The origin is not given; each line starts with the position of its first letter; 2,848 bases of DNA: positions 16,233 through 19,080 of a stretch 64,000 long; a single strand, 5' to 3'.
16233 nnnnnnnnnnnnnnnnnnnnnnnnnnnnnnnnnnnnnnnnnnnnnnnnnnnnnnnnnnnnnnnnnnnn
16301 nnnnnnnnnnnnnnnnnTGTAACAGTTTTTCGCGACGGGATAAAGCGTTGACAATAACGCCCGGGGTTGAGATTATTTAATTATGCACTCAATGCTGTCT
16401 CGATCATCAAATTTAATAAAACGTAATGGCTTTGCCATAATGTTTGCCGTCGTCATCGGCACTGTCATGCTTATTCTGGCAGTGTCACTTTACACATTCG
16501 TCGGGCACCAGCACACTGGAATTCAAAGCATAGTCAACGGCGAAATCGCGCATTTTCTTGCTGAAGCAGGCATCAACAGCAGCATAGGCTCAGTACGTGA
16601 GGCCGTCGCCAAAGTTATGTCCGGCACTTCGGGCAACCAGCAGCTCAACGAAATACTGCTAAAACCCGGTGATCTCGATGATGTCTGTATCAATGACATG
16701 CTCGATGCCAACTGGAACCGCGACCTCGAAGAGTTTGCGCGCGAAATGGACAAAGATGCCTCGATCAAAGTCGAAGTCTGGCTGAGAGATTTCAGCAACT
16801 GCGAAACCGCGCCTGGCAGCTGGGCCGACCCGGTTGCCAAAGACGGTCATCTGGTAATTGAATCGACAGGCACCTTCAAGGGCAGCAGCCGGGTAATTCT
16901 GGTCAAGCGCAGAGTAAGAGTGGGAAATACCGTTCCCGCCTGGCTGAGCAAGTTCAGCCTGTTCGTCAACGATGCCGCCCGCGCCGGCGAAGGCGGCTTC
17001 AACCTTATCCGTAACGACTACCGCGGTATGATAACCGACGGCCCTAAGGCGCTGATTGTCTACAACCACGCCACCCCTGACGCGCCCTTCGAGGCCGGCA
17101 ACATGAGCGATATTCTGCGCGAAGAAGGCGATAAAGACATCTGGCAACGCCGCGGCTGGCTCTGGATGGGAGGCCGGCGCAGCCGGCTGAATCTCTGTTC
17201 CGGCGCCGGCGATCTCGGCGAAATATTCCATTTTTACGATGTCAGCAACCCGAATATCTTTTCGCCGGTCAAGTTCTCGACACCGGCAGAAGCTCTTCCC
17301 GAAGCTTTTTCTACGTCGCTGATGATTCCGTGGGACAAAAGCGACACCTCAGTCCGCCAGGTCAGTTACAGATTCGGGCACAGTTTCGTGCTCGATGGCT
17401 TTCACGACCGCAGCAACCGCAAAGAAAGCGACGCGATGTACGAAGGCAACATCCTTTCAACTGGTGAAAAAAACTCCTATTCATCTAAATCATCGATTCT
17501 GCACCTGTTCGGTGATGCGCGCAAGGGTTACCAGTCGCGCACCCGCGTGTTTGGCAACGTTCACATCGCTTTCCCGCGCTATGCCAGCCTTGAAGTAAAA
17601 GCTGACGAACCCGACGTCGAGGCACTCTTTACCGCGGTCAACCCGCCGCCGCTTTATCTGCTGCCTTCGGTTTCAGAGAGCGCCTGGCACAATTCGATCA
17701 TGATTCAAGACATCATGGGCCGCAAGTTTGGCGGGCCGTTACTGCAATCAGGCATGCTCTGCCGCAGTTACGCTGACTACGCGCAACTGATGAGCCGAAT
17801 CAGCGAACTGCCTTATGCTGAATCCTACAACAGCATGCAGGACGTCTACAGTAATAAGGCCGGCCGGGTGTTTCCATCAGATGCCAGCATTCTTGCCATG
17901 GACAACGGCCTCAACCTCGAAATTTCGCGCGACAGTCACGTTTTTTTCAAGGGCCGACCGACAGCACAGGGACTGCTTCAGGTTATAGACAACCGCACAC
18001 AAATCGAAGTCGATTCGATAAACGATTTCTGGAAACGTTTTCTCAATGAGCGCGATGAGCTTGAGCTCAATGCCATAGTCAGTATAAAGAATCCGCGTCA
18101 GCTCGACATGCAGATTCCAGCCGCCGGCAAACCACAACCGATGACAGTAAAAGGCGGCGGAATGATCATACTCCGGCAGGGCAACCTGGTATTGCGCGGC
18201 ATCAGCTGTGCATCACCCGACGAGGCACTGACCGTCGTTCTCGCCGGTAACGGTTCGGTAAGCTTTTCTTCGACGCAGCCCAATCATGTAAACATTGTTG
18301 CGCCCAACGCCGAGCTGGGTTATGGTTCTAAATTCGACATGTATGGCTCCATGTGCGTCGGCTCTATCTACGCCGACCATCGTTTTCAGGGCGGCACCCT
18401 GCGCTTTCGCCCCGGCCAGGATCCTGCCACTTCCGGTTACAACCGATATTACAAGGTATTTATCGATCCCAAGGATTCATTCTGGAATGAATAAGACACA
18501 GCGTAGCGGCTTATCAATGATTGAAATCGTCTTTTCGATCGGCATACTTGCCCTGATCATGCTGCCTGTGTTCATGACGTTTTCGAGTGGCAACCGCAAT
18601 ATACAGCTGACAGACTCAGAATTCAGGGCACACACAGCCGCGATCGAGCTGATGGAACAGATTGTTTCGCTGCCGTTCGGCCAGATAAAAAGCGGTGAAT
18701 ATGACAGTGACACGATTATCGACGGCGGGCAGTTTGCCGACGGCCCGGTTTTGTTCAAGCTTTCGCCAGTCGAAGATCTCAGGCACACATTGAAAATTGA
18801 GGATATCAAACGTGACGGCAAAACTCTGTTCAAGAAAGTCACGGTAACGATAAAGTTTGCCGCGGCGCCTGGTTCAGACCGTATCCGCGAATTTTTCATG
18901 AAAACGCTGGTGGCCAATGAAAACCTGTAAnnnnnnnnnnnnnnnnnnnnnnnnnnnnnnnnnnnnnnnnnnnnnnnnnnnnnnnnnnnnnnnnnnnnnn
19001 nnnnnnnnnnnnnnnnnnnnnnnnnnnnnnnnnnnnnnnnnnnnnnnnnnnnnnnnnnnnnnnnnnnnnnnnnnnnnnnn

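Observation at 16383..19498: Second pilin-like cluster headed by a 703-aa PilX/GspK-like protein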

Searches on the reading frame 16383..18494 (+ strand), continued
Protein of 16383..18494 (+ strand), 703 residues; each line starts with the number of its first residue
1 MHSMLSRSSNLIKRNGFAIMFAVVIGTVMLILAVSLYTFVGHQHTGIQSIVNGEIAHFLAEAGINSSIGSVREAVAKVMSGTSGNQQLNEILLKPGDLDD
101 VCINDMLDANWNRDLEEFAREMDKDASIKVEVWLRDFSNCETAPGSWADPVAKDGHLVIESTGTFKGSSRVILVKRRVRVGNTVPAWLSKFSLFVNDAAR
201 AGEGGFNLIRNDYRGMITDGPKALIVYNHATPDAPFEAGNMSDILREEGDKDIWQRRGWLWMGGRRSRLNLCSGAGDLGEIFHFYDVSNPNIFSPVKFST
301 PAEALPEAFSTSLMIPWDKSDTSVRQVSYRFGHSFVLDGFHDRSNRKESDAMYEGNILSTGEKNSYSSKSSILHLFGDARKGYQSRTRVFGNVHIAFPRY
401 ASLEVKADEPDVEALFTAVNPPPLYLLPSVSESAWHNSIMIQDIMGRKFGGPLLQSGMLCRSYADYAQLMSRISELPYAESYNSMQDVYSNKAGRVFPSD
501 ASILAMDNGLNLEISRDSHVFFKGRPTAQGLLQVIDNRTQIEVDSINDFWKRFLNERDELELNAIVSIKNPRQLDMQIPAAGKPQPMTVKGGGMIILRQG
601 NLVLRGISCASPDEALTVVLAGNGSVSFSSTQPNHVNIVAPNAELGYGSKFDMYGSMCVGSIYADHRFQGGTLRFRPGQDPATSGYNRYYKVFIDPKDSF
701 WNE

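Call 64: list_cluster_members(proteins=[P0114, P0116, P0117, P0121, P0123, P0130, P0140, P0154, P0175, P0224])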
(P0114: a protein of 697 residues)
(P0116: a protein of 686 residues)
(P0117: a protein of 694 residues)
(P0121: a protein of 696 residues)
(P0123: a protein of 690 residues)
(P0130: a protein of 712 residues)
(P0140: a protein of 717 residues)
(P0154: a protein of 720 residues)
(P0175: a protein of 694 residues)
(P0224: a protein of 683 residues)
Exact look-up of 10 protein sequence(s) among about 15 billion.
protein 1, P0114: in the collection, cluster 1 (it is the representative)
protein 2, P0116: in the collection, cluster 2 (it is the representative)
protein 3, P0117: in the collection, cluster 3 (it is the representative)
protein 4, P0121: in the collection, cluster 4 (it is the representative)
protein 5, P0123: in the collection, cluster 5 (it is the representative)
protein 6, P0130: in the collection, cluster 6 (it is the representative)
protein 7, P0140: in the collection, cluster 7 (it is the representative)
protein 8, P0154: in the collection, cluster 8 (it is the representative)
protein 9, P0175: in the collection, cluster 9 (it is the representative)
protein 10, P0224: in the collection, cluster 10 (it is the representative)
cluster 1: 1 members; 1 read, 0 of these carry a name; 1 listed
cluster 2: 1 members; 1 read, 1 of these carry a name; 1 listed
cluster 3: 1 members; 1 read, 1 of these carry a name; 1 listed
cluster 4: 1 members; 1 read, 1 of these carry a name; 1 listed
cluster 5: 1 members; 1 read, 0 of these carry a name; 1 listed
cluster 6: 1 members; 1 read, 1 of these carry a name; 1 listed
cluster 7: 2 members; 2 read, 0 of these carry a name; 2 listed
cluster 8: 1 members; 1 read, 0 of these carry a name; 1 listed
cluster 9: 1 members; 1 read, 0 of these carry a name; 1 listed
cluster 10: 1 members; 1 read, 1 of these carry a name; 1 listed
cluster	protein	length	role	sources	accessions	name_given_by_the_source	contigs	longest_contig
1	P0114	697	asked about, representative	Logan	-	-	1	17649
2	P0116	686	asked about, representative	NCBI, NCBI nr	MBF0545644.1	MAG: hypothetical protein HQM08_14470 [Candidatus Riflebacteria bacterium] | hypothetical protein [Candidatus Riflebacteria bacterium]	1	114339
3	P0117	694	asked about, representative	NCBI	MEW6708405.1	MAG: hypothetical protein AB1403_01155 [Candidatus Riflebacteria bacterium]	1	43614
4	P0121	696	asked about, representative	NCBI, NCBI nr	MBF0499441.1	MAG: hypothetical protein HQM09_04880 [Candidatus Riflebacteria bacterium] | hypothetical protein [Candidatus Riflebacteria bacterium]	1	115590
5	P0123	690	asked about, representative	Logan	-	-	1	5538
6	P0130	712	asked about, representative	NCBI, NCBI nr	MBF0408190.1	MAG: hypothetical protein HQM10_12605 [Candidatus Riflebacteria bacterium] | hypothetical protein [Candidatus Riflebacteria bacterium]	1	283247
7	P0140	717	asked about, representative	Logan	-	-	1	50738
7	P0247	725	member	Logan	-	-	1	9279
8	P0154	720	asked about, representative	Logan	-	-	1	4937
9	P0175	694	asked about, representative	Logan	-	-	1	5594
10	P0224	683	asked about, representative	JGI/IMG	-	hypothetical protein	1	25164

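Call 77: search_protein_families(library=pfam, proteins=[L004:708-1223:+, L004:1253-1633:+, L004:1630-2010:+, L004:2012-2482:+, L004:2479-2961:+, L004:2958-4685:+, L004:4682-5392:+, L004:5389-5721:+, L004:40-675:+, L004:8420-9031:+], max_evalue=0.05)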
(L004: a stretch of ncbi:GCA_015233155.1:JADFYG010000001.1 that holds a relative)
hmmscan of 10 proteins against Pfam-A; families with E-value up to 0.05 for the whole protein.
L004:708-1223:+ (171 aa): 1 family
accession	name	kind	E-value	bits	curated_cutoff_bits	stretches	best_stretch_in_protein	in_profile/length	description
PF07963.17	N_methyl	-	6.7e-07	29.1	21.2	1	2-25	3-26/27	Prokaryotic N-terminal methylation motif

L004:1253-1633:+ (126 aa): 0 families

L004:1630-2010:+ (126 aa): 1 family
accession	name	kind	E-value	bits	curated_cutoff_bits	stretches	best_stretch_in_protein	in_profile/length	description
PF07963.17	N_methyl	-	0.00064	19.6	21.2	1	5-22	3-20/27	Prokaryotic N-terminal methylation motif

L004:2012-2482:+ (156 aa): 1 family
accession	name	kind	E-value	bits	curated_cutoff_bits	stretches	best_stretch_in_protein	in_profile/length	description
PF07963.17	N_methyl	-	4.4e-05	23.3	21.2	1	11-34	4-27/27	Prokaryotic N-terminal methylation motif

L004:2479-2961:+ (160 aa): 0 families

L004:2958-4685:+ (575 aa): 1 family
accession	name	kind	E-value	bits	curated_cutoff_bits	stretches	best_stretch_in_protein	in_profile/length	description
PF11104.14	PilM_2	-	0.00022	20.7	27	0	14-113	3-101/340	Type IV pilus assembly protein PilM;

L004:4682-5392:+ (236 aa): 0 families

L004:5389-5721:+ (110 aa): 1 family
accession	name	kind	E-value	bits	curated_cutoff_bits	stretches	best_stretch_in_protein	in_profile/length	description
PF05751.16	FixH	-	0.012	16.1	23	1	6-56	2-55/150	FixH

L004:40-675:+ (211 aa): 2 families
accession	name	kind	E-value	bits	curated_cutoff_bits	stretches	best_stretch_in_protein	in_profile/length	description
PF00482.28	T2SSF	-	3.5e-27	95.3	25.2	1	79-202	1-125/125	Type II secretion system (T2SS), protein F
PF24267.1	HVO_1552_C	-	0.0082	16.8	27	1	149-198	45-91/98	HVO_1552, C-terminal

L004:8420-9031:+ (203 aa): 0 families

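Call 86: search_solved_structures(query=A1, max_evalue=10)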
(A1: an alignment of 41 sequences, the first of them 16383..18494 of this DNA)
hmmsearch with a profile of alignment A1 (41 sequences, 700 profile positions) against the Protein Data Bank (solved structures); distinct sequences matched with E-value up to 10: 2.
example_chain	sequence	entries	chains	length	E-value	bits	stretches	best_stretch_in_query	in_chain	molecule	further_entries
8hpo_K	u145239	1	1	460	0.34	12.1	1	246-285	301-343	Transcriptional regulatory protein UME1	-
7qog_M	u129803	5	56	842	1.1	10.4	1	124-167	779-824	Cargo protein 1 gp45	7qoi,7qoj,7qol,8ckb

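Call 90: find_homologous_proteins(query=L004:40-675:+, max_evalue=1e-10)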
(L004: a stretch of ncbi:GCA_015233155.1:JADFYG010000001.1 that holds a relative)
Query L004:40-675:+ (211 aa): 30 proteins with E <= 1e-10 among 632 candidates.
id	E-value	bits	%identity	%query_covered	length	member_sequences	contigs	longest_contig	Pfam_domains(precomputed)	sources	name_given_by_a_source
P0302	9.6e-65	236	61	78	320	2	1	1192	PF00482.29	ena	-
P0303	1.5e-64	235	58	81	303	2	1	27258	PF00482.29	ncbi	-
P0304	2.7e-60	222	66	72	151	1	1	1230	PF00482.29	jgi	-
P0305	3.5e-60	221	61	74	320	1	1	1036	PF00482.29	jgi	-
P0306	1.8e-58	216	56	82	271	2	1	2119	PF00482.29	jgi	jgi:type IV pilus assembly protein PilC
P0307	2.1e-58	215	54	92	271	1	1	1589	PF00482.29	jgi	-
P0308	3.4e-57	211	62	74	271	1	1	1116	PF00482.29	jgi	jgi:type IV pilus assembly protein PilC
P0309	3.8e-57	211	54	92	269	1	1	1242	PF00482.29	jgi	jgi:type IV pilus assembly protein PilC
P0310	3.1e-56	208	56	85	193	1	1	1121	PF00482.29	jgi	-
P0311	6.8e-56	207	57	80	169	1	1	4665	PF00482.29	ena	-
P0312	1.9e-55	206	63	71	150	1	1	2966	PF00482.29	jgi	-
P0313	1.3e-54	203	55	85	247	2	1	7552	PF00482.29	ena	-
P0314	2.7e-54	202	66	69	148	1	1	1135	PF00482.29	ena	-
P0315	2.0e-53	199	59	74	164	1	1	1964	PF00482.29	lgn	-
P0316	4.8e-53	198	64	70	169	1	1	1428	PF00482.29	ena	-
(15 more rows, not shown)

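Call 91: find_encoding_contigs(protein=P0303, flank=10000, max_places=1)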
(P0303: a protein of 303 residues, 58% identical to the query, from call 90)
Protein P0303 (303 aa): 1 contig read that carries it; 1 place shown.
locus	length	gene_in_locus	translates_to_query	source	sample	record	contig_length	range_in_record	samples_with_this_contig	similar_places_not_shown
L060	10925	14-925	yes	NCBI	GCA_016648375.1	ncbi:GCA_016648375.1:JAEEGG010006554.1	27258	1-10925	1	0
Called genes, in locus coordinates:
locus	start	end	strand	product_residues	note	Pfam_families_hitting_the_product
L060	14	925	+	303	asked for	PF00482:T2SSF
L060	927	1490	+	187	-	PF07963:N_methyl (weak)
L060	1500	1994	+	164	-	PF07963:N_methyl (weak)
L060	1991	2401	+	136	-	PF07963:N_methyl (faint)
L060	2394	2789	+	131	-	-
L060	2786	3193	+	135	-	-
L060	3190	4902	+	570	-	PF11104:PilM_2 (faint)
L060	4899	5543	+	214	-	-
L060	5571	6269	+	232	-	-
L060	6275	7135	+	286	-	PF12895:ANAPC3 (faint), PF07719:TPR_2 (faint)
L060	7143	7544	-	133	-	-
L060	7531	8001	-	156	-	-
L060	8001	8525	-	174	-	-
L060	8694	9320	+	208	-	PF13620:CarboxypepD_reg, PF13715:CarbopepD_reg_2, PF14686:fn3_3 (weak), PF07635:PSCyt1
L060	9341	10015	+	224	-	-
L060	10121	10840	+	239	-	PF01618:MotA_ExbB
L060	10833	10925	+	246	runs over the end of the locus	PF13677:MotB_plug, PF00691:OmpA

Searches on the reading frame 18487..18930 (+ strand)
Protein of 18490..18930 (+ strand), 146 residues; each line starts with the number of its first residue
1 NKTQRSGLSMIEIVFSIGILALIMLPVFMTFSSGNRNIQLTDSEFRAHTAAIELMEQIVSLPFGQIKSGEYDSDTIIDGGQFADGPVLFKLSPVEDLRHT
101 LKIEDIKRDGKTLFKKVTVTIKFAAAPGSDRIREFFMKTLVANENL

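Call 4: search_protein_families(library=pfam, proteins=[window:18490-18930:+], max_evalue=0.1)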
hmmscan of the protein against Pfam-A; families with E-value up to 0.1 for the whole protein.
window:18490-18930:+ (146 aa): 1 family
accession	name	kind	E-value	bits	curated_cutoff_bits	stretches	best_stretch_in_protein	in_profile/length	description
PF07963.17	N_methyl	-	0.009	16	21.2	1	4-27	3-26/27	Prokaryotic N-terminal methylation motif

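Call 7: search_protein_families(library=ncbifam, proteins=[window:18490-18930:+], max_evalue=0.1)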
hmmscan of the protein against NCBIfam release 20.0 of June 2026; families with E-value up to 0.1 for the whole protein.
window:18490-18930:+ (146 aa): 2 families
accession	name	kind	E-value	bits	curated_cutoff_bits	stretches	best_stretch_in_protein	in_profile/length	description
NF047828.1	T3SSXpsI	equivalog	0.00029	20.9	150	1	7-123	3-111/132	type II secretion system protein XpsI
NF041013.1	T4P_ComGE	equivalog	0.048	13.8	49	1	7-56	5-54/83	competence type IV pilus minor pilin ComGE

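Call 57: search_solved_structures(query=A2, max_evalue=1)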
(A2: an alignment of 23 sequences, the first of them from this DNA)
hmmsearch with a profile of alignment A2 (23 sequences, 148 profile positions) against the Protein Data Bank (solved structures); distinct sequences matched with E-value up to 1: 3.
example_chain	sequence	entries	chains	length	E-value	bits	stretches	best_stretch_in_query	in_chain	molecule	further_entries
7tgg_A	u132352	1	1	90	0.025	17.7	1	4-54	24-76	Geopilin domain 1 protein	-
9egp_A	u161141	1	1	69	0.033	17.3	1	4-34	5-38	Geopilin domain 1 protein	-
9laa_A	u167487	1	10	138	0.48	13.6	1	3-36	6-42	Type IV pilin protein PilA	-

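Call 87: search_protein_families(library=pfam, alignment_id=A2, max_evalue=0.01)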
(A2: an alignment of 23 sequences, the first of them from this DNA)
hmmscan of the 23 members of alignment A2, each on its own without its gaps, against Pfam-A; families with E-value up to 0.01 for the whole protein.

A. member 1, seq(147 aa): 1 family
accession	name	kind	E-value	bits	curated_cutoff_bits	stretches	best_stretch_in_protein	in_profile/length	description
PF07963.17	N_methyl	-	0.0091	16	21.2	0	5-28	3-26/27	Prokaryotic N-terminal methylation motif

B. families by the number of members that match (of 23 scanned): 1 family
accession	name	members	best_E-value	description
PF07963.17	N_methyl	20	1e-06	Prokaryotic N-terminal methylation motif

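Call 97: search_protein_families(library=ncbifam, alignment_id=A2, max_evalue=0.01)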
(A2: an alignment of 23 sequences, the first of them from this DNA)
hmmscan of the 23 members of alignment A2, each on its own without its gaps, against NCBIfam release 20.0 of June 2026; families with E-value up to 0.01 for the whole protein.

A. member 1, seq(147 aa): 1 family
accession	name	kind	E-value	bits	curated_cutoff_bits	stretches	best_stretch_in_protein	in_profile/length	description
NF047828.1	T3SSXpsI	equivalog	0.0003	20.8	150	1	8-124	3-111/132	type II secretion system protein XpsI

B. families by the number of members that match (of 23 scanned): 6 families
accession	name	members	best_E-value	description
NF047828.1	T3SSXpsI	10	6.5e-05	type II secretion system protein XpsI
NF041013.1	T4P_ComGE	10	0.00039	competence type IV pilus minor pilin ComGE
TIGR02532.1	IV_pilin_GFxxxE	6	0.00012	prepilin-type N-terminal cleavage/methylation domain-containing protein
TIGR01707.1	gspI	3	0.00012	type II secretion system minor pseudopilin GspI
NF007848.0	PRK10557.1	3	0.0015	prepilin peptidase-dependent protein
TIGR02523.1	type_IV_pilV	2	0.00048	type IV pilus modification protein PilV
